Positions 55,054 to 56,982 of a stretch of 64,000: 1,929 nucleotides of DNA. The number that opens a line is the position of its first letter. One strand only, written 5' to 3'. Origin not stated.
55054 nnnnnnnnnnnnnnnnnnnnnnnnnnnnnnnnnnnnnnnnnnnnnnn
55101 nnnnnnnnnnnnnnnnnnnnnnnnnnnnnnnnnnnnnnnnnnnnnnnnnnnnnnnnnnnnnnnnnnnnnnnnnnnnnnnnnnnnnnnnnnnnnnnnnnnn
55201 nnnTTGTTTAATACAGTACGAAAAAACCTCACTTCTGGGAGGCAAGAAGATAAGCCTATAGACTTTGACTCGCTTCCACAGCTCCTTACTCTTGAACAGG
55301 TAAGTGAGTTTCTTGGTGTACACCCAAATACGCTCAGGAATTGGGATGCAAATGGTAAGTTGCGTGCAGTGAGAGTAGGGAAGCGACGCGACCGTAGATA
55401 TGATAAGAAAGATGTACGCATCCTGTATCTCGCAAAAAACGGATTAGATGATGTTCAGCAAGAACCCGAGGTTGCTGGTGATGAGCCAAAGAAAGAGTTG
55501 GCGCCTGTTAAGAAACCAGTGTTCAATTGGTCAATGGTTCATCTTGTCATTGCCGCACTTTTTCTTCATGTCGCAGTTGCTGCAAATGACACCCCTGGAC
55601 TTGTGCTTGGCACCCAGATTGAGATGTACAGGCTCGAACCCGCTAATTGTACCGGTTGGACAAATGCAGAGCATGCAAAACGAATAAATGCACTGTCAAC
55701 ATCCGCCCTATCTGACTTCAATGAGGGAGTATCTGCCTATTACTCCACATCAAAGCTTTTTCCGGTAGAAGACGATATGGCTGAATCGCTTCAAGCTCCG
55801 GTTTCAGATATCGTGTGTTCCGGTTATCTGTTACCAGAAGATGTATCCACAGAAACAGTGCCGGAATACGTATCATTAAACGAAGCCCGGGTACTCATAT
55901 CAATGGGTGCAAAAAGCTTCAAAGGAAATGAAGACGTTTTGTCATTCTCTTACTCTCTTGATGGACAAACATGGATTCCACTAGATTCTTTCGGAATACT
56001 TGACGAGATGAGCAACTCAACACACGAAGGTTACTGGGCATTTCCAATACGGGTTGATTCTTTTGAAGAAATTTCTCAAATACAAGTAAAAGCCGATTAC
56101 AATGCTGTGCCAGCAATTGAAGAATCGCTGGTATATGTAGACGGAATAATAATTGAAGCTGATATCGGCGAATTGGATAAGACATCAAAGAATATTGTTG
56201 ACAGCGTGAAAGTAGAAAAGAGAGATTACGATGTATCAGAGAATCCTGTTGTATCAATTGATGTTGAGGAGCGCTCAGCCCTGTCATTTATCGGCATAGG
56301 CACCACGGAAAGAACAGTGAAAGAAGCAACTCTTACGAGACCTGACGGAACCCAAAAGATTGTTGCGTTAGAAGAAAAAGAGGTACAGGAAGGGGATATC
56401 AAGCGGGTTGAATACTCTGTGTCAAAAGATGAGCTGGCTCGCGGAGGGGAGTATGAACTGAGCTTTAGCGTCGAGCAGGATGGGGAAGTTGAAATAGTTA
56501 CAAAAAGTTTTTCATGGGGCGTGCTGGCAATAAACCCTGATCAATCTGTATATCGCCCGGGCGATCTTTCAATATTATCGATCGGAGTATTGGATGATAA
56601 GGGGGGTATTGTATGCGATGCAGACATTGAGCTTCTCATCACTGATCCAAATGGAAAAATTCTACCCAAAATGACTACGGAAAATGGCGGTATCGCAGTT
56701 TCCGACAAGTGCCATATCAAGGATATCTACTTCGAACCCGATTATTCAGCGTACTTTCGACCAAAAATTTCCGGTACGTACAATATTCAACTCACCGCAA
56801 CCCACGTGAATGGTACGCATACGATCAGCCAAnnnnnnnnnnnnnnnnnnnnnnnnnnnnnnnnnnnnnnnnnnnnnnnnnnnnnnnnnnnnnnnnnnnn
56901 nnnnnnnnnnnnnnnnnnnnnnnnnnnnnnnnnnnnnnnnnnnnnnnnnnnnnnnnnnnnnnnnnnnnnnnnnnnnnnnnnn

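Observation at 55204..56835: ToxR-like architecture built on a MerR/excisionase-type HTH, translationally coupled to a giant adhesin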

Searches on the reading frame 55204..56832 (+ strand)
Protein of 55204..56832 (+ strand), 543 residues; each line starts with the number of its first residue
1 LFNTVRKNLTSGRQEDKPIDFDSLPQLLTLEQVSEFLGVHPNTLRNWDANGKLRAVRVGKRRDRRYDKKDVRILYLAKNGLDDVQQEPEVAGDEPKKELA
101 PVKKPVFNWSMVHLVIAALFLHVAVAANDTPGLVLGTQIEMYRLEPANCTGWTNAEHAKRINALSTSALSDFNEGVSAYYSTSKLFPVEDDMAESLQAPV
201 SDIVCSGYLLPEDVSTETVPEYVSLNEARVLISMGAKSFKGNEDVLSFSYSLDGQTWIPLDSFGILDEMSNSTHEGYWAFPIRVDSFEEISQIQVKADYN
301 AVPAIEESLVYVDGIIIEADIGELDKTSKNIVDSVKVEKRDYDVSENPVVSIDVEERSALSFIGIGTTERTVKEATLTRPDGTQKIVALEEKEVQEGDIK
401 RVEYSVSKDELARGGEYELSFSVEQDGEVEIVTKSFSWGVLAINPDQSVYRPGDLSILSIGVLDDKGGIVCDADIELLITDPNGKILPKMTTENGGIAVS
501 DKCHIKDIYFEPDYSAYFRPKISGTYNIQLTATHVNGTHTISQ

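Call 4: search_protein_families(library=pfam, proteins=[window:55204-56832:+], max_evalue=1)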
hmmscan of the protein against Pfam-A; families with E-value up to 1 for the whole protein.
window:55204-56832:+ (543 aa): 8 families
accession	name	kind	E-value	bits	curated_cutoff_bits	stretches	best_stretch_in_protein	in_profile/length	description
PF12728.13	HTH_17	-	3e-09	37.5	27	1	27-71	1-43/51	Helix-turn-helix domain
PF13411.12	MerR_1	-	1.7e-07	31.6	21.6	1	29-79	2-51/69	MerR HTH family regulatory protein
PF00376.29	MerR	-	1.9e-05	24.8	28.2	1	31-66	3-38/38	MerR family regulatory protein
PF01835.25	MG2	-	0.00026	21.7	32.8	1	446-496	7-59/96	MG2 domain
PF01381.28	HTH_3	-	0.026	15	23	0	27-47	9-29/55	Helix-turn-helix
PF21531.3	Rv2175c_wHTH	-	0.16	12.4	27.1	1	26-60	14-48/57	DNA-binding protein Rv2175c, wHTH domain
PF13384.12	HTH_23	-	0.16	12.3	24.6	1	28-47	18-37/50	Homeodomain-like domain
PF01527.26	HTH_Tnp_1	-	0.23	12.1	24.1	1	29-49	25-45/75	Transposase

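Call 5: find_homologous_proteins(query=window:55204-56832:+)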
Query window:55204-56832:+ (543 aa): 3 proteins with E <= 0.001 among 8000 candidates.
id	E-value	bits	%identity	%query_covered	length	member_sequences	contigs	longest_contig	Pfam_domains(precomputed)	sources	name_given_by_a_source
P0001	0.0e+0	1215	100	100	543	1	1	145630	PF12728.14,PF00376.30,PF13411.13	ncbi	ncbi:helix-turn-helix domain-containing protein [Patescibacteria group bacterium]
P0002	2.3e-18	85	37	29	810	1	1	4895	-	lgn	-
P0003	3.2e-8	51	55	10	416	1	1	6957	PF12728.14,PF13411.13,PF13185.13,PF01590.33,PF13492.13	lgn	-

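Call 8: find_encoding_contigs(protein=P0001, flank=10000, max_places=4)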
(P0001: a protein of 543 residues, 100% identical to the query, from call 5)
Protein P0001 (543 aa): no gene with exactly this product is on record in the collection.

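Call 12: search_protein_representatives(protein=window:55204-56832:+)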
Query: 543 residues. Proteins with E-value up to 0.001 (for the whole library): 2510; up to 1e-10: 1253; up to 1e-30: 64. The best 150 are listed.
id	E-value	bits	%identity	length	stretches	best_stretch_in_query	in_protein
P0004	2.2e-104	366.7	42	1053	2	216-542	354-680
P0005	5.0e-101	355.6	29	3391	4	144-532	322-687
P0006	2.3e-99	350.1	42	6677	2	204-542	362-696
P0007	5.9e-96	338.9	41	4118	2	208-541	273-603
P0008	7.1e-96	338.6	39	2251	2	185-541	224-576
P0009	1.4e-93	331.1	38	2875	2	193-541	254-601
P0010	1.4e-93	331.0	39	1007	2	193-541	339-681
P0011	4.7e-93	329.3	39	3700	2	201-542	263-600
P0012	1.1e-88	314.9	39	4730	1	10-542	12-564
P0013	2.4e-82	294.0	42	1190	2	196-536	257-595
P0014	7.1e-81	289.1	34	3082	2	143-533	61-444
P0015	6.8e-80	285.9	35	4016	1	18-538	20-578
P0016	1.2e-78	281.8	34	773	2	135-542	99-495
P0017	2.3e-78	280.9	39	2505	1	138-542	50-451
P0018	2.9e-77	277.2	30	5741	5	338-542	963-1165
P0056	9.0e-41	156.8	30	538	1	19-526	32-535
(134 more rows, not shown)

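Call 31: find_related_loci(query=A1, collection=genome_contigs, flank=10000)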
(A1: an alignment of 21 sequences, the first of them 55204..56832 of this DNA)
Query A1 (543 aa) in genome_contigs; peptide patterns used: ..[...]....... (x = any residue, [..] = any of these).
261 stretches matched a pattern; 258 encode a relative of the query (tblastn E <= 1e-3); the best 80 are kept; 80 distinct loci.
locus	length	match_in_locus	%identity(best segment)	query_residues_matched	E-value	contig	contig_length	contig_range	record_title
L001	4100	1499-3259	36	13-541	5e-115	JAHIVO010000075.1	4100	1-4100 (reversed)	MAG: Patescibacteria group bacterium isolate MM_PC_MetaG.mb.84 MM_PC_MetaG.mb.84_k141_1382195, whole genome shotgun sequ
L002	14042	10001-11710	37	1-543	1e-109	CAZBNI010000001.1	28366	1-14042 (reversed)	MAG TPA_asm: uncultured Gammaproteobacteria bacterium isolate binchicken_co19_652 genome assembly, contig: NODE_2378_len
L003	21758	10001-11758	35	12-542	1e-104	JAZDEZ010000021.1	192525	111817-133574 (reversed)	MAG: Patescibacteria group bacterium isolate MEGAHIT-group-0.176 k141_14591774, whole genome shotgun sequence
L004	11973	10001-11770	36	6-538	3e-104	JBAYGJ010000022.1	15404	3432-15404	MAG: Patescibacteria group bacterium isolate SO_2016_GW1_122 scaffold06614_OW334_2016, whole genome shotgun sequence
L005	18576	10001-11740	33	12-537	3e-102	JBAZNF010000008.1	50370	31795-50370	MAG: Patescibacteria group bacterium isolate SO_2017_LW4_60 scaffold_919_c2_LW137-91_2017, whole genome shotgun sequence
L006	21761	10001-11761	35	14-542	4e-102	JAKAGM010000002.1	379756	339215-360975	MAG: bacterium isolate WY2.bin33 NODE_16_length_379756_cov_3.634433, whole genome shotgun sequence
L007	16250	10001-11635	36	1-532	6e-102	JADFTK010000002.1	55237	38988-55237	MAG: Patescibacteria group bacterium isolate B9T1L10 B9T1L10_NODE445, whole genome shotgun sequence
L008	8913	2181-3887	35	19-541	6e-102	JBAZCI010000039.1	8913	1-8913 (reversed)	MAG: Patescibacteria group bacterium isolate SO_2017_GW1_133 NODE_29306_length_8913_cov_1.718416_OW334_2017, whole genom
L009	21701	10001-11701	33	1-532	5e-91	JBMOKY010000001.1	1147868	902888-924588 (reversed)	MAG: Patescibacteria group bacterium isolate Betzabe_MAG010 MAG010_1, whole genome shotgun sequence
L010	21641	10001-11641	35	12-543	2e-90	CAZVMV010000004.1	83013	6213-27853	MAG TPA_asm: uncultured Gammaproteobacteria bacterium isolate SRP173033_co2_263 genome assembly, contig: NODE_88_length_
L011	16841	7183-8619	50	21-541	1e-172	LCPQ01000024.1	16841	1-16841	MAG: Parcubacteria group bacterium GW2011_GWA2_48_9 UY34_C0024, whole genome shotgun sequence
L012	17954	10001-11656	32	15-534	2e-84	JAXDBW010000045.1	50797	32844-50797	MAG: Patescibacteria group bacterium isolate POMEDNA-B28 Raw2_k127_908959, whole genome shotgun sequence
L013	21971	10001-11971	41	12-541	1e-81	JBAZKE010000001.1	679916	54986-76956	MAG: Patescibacteria group bacterium isolate SO_2017_LW4_136 scaffold_25_c1_LW137-91_2017, whole genome shotgun sequence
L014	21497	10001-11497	30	19-537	2e-58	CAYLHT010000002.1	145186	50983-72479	MAG TPA_asm: uncultured Gammaproteobacteria bacterium isolate SRP273308_co1_45 genome assembly, contig: NODE_120_length_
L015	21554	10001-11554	26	1-532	3e-54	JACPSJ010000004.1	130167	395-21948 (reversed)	MAG: Candidatus Kerfeldbacteria bacterium isolate NC_groundwater_702_Ag_S-0.2um_58_11 S36_SO-2_scaffold_295957, whole ge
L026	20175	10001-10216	58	4-79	9e-17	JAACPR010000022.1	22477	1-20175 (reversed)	MAG: Candidatus Parcubacteria bacterium isolate CG_2015-02_34_13 CG_2015-02_curated_scaffold_1679, whole genome shotgun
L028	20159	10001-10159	62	19-71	3e-16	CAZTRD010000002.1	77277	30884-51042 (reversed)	MAG TPA_asm: uncultured Candidatus Saccharibacteria bacterium isolate SRP178699_co1_515 genome assembly, contig: NODE_22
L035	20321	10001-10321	43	19-133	8e-15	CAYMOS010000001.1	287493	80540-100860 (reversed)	MAG TPA_asm: uncultured Candidatus Saccharibacteria bacterium isolate SRP199154_co1_50 genome assembly, contig: NODE_7_l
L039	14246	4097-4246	62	22-71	1e-14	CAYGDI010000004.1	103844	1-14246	MAG TPA_asm: uncultured Candidatus Saccharibacteria bacterium isolate ERP113451_co1_239 genome assembly, contig: NODE_97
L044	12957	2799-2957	57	19-71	2e-14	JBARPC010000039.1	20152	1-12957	MAG: Minisyncoccales bacterium isolate MFD13423_ilm_asm_bin13 k127_156441, whole genome shotgun sequence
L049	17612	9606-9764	57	19-71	2e-14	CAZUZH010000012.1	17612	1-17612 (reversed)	MAG TPA_asm: uncultured Candidatus Saccharibacteria bacterium isolate binchicken_co34_474 genome assembly, contig: NODE_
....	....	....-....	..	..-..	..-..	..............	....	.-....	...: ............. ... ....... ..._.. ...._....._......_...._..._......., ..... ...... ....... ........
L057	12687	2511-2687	56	22-80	4e-14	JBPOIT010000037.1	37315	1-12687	MAG: Candidatus Levyibacteriota bacterium isolate MAG_784 c_000000578634, whole genome shotgun sequence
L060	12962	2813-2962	62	22-71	4e-14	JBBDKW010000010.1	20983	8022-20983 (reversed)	MAG: Candidatus Saccharimonadales bacterium isolate LejiaA_2_49_12 Lejia_A_3781_length_20983_cov_7, whole genome shotgun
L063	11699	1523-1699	56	22-80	7e-14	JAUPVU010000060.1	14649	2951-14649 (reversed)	MAG: Patescibacteria group bacterium isolate erpe_2018_sw_33hr_WHONDRS-SW48-000096_B_bin.51 scaffold_314668, whole genom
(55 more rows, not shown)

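Call 34: predict_structure(alignment_id=A1)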
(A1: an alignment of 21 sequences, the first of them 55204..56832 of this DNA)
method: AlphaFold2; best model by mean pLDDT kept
length: 543 residues; sequences in the alignment: 21
mean_pLDDT: 83.0   pTM: 0.53
mean pLDDT of the five models: 83.0, 82.5, 82.3, 81.5, 80.7
residues with pLDDT >= 90: 326; 70-90: 112; 50-70: 33; < 50: 72
segments of 3 or more residues with pLDDT < 50: 1-15, 83-110, 121-136, 189-196, 215-218
pLDDT, mean of each block of 10 residues (from residue 1): 39 60 95 94 92 92 95 89 46 38 42 52 43 48 93 96 95 95 67 54 92 56 82 94 93 92 92 93 86 95 87 95 82 92 94 86 79 93 91 92 95 93 90 93 89 94 91 96 95 95 78 93 94 91 90
secondary structure, 60 per line:
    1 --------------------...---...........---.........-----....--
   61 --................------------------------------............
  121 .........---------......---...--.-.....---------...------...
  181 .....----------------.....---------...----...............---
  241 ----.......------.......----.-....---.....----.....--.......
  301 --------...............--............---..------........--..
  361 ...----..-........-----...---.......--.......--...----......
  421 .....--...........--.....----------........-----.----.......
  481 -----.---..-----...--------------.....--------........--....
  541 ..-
elements in order: E27-29 H30-37 H41-49 E55-58 E63-67 H68-78 H109-129 E139-144 E148-150 H155-158 E178-181 H182-185 E202-206 E223-237 E245-251 E258-264 H271-274 E278-282 H287-291 E294-300 E309-323 H326-334 E335-337 E349-356 H359-363 E371-378 E384-386 E390-396 E399-405 E415-425 E428-438 E441-445 E456-463 E474-480 E497-499 E514-518 E527-534 E537-542

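Call 36: fold_search(model_id=the predicted structure, library=pdb)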
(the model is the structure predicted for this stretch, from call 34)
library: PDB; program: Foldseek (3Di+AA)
matches with E <= 10: 1937; with E <= 0.001: 214
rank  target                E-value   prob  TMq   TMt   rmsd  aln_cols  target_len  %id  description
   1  8uin_G                5.1e-07  1.00  0.13  0.11  18.2       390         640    8  Structure of the C3bBb-albicin complex (released 2024-05-08)
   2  8eok_G                9.7e-07  0.99  0.12  0.11  19.3       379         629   10  Structure of the C3bB proconvertase in complex with lufaxin and factor Xa (released 2023-08-30)
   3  8uin_A                1.9e-06  1.00  0.14  0.12  18.9       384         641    9  Structure of the C3bBb-albicin complex (released 2024-05-08)
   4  8uh2_A                3.1e-06  1.00  0.13  0.12  18.2       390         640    9  Complex of C3b with the inhibitor albicin (released 2024-05-08)
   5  7zgj_A                3.1e-06  0.99  0.13  0.11  19.6       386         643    9  Trypanosoma brucei gambiense ISG65 in complex with human complement component C3 (released 2023-04-05)
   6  3t4a_A                3.3e-06  0.99  0.13  0.11  19.0       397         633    8  Structure of a truncated form of Staphylococcal Complement Inhibitor B bound to human C3c at 3.4 Angstrom resolution (released 2011-11-23)
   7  6ru5_A                4.3e-06  0.99  0.14  0.12  18.8       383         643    8  human complement C3 in complex with the hC3Nb1 nanobody (released 2019-08-21)
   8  4kkq_A                5.4e-06  1.00  0.13  0.28  13.9       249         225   12  Crystal structure of Vibrio cholerae RbmA (crystal form 1) (released 2013-05-22)
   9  6rur_A                5.7e-06  0.99  0.15  0.13  21.4       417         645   10  Structure of the SCIN stabilized C3bBb convertase bound to properdin (released 2019-08-21)
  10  4liq_E                7.8e-06  0.97  0.13  0.15  23.7       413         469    9  Structure of the extracellular domain of human CSF-1 receptor in complex with the Fab fragment of RG7155 (released 2014-06-18)
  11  2xyc                  8.7e-06  0.99  0.12  0.20  17.8       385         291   11  CRYSTAL STRUCTURE OF NCAM2 IGIV-FN3I (released 2011-02-23)
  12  7q61_A                8.7e-06  0.99  0.13  0.07  19.7       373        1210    9  Structure of TEV conjugated A2ML1 (A2ML1-TC) (released 2022-04-20)
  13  8cml_E                9.6e-06  1.00  0.20  0.18  17.8       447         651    9  Cryo-EM structure of complement C5 in complex with nanobodies UNbC5-1 and UNbC5-2 (released 2023-09-27)
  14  2ice_A                1.0e-05  1.00  0.14  0.12  18.6       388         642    7  CRIg bound to C3c (released 2006-11-07)
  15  3b43                  1.1e-05  0.96  0.13  0.13  24.7       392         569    9  I-band fragment I65-I70 from titin (released 2008-01-22)
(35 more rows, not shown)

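Call 52: find_related_loci(query=window:55204-56832:+, collection=metagenome_contigs, flank=3000)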
Query window:55204-56832:+ (543 aa) in metagenome_contigs; peptide patterns used: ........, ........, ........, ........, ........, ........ (x = any residue, [..] = any of these).
207 stretches matched a pattern, but none encodes a relative of the query by tblastn (E <= 1e-3).

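Call 62: find_encoding_contigs(protein=P0056, flank=4000, max_places=3)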
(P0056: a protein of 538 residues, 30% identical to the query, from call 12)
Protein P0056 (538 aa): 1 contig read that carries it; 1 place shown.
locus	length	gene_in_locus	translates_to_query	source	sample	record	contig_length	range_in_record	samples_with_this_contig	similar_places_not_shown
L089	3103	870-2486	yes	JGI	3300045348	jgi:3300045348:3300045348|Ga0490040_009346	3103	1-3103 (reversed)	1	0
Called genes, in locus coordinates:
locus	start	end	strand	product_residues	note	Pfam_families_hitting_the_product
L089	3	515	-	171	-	?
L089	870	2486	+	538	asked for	PF12728:HTH_17 (weak), PF13411:MerR_1 (weak)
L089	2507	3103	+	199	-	?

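Call 63: search_protein_families(library=pfam, alignment_id=A1, max_evalue=0.001)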
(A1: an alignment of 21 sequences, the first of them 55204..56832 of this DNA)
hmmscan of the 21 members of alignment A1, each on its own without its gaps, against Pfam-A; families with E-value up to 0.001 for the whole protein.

A. member 1, window:55204-56832:+ (543 aa): 4 families
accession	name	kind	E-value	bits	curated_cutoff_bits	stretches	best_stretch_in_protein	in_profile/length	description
PF12728.13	HTH_17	-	3e-09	37.5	27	1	27-71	1-43/51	Helix-turn-helix domain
PF13411.12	MerR_1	-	1.7e-07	31.6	21.6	1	29-79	2-51/69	MerR HTH family regulatory protein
PF00376.29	MerR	-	1.9e-05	24.8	28.2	1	31-66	3-38/38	MerR family regulatory protein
PF01835.25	MG2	-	0.00026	21.7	32.8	0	446-496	7-59/96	MG2 domain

B. families by the number of members that match (of 21 scanned): 10 families
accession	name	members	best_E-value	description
PF13411.12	MerR_1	20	1.6e-10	MerR HTH family regulatory protein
PF12728.13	HTH_17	18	8.2e-12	Helix-turn-helix domain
PF00376.29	MerR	16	2.4e-08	MerR family regulatory protein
PF01835.25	MG2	5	1.4e-10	MG2 domain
PF07495.19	Y_Y_Y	2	0.00033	Y_Y_Y domain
PF04234.18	CopC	1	4.8e-05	CopC domain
PF21531.3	Rv2175c_wHTH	1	0.00013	DNA-binding protein Rv2175c, wHTH domain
PF00801.26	PKD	1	0.00015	PKD domain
PF14524.12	Wzt_C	1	0.00027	Wzt C-terminal domain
PF02466.24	Tim17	1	0.00088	Tim17/Tim22/Tim23/Pmp24 family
